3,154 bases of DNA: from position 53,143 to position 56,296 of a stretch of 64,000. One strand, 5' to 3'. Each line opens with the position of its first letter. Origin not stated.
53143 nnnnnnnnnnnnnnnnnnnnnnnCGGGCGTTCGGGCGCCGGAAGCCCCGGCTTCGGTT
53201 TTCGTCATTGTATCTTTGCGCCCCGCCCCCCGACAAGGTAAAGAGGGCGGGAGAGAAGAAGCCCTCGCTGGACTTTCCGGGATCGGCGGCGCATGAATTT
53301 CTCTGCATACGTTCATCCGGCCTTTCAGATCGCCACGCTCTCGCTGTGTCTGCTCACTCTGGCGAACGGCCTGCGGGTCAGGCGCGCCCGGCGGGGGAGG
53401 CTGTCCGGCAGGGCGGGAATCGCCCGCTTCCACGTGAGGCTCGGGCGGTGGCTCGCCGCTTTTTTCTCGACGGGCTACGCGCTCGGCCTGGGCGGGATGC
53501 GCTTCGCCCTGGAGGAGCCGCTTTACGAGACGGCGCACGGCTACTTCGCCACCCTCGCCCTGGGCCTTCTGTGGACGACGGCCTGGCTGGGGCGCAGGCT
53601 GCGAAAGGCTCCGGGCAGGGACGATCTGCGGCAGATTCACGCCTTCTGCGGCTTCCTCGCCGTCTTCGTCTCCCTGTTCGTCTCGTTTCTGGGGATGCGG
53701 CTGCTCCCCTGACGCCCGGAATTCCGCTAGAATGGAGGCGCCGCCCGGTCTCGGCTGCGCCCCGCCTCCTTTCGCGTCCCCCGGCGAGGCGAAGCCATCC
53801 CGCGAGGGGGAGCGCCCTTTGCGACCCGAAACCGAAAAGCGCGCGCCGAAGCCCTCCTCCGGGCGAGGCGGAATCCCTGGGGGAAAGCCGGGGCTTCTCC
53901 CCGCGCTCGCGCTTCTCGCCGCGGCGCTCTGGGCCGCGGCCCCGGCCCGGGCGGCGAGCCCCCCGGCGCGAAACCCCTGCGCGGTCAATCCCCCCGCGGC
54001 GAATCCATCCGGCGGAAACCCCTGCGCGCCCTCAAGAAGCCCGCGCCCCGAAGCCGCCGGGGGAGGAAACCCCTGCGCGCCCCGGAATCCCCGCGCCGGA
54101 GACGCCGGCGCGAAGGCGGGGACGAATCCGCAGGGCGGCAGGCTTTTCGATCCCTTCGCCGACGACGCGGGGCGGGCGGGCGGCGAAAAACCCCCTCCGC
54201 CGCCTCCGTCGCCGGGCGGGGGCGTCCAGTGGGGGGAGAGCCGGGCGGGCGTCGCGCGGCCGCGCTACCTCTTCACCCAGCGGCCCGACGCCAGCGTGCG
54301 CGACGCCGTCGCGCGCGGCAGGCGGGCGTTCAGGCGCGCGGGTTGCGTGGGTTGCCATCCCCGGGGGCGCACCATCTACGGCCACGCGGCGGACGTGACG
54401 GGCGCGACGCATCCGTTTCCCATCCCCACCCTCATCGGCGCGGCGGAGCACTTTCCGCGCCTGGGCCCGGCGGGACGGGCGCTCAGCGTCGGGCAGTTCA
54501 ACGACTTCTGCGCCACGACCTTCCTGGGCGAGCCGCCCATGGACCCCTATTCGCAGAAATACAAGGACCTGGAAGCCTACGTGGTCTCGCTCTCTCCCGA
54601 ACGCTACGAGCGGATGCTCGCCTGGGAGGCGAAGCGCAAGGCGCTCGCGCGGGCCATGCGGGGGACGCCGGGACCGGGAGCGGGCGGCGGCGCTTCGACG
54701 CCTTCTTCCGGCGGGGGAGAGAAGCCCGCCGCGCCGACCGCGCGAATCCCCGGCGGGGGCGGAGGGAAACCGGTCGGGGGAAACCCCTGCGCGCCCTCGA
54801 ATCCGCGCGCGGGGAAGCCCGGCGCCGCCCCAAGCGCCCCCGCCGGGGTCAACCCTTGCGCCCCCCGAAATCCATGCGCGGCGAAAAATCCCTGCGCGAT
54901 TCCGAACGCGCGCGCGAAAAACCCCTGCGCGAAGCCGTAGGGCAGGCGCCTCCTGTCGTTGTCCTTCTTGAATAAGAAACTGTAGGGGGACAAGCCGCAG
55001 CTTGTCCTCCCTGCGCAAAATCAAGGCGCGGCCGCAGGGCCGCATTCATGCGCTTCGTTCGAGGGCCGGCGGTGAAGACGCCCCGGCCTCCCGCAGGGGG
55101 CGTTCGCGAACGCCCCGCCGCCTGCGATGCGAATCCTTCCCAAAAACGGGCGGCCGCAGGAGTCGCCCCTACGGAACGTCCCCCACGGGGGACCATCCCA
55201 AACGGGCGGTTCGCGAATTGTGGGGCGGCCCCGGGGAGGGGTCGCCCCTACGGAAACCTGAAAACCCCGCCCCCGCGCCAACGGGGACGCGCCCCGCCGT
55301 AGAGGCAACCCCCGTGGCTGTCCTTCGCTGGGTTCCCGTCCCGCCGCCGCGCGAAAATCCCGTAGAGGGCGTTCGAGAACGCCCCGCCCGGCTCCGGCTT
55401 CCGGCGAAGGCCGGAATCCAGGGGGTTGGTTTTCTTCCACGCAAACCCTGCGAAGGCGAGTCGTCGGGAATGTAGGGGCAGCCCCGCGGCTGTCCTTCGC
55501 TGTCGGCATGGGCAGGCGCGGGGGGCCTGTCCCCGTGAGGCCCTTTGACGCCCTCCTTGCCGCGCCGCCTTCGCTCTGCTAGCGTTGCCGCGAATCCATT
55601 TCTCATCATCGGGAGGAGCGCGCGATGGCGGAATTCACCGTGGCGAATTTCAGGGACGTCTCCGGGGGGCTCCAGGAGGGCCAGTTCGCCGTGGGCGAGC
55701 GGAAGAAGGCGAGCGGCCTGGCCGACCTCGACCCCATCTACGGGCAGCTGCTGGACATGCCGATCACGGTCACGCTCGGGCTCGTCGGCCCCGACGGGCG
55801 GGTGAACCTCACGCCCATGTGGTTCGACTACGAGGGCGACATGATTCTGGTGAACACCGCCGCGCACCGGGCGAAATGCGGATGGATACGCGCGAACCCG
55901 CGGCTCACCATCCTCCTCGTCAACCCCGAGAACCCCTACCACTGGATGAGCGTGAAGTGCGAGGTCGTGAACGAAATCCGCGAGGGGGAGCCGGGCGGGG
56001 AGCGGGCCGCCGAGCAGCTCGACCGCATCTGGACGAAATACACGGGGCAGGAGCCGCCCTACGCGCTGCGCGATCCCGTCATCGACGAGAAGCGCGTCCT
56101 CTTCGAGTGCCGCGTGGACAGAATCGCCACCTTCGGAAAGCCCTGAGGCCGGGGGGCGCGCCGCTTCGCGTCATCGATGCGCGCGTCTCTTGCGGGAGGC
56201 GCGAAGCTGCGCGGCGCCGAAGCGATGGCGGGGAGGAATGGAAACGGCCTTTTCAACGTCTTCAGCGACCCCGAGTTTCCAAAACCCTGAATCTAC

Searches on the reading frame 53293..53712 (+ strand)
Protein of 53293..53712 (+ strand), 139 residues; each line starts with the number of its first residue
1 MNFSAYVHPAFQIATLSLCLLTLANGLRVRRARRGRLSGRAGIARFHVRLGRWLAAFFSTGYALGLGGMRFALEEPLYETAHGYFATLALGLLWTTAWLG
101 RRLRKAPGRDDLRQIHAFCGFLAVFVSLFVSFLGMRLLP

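Call 34: search_protein_families(library=pfam, proteins=[window:53293-53712:+], max_evalue=0.00001)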
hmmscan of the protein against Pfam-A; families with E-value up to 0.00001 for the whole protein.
window:53293-53712:+ (139 aa): 1 family
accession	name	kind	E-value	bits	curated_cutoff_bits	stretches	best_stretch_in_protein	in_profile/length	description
PF13301.11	DUF4079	-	7.3e-13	49.4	31.4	1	5-138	2-138/141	Protein of unknown function (DUF4079)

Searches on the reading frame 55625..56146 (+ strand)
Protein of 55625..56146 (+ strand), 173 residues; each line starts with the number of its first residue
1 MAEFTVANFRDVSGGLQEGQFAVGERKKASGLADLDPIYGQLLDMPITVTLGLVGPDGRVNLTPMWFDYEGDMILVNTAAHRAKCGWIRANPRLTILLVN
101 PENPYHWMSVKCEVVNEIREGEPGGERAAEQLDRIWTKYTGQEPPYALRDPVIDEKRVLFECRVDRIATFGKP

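Call 34: search_protein_families(library=pfam, proteins=[window:55625-56146:+], max_evalue=0.00001)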
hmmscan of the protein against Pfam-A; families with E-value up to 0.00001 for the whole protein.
window:55625-56146:+ (173 aa): 1 family
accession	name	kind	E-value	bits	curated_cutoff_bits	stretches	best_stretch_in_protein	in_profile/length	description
PF01243.27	PNPOx_N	-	7.3e-09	36.5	28.1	1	41-168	7-117/120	Pyridoxamine 5'-phosphate oxidase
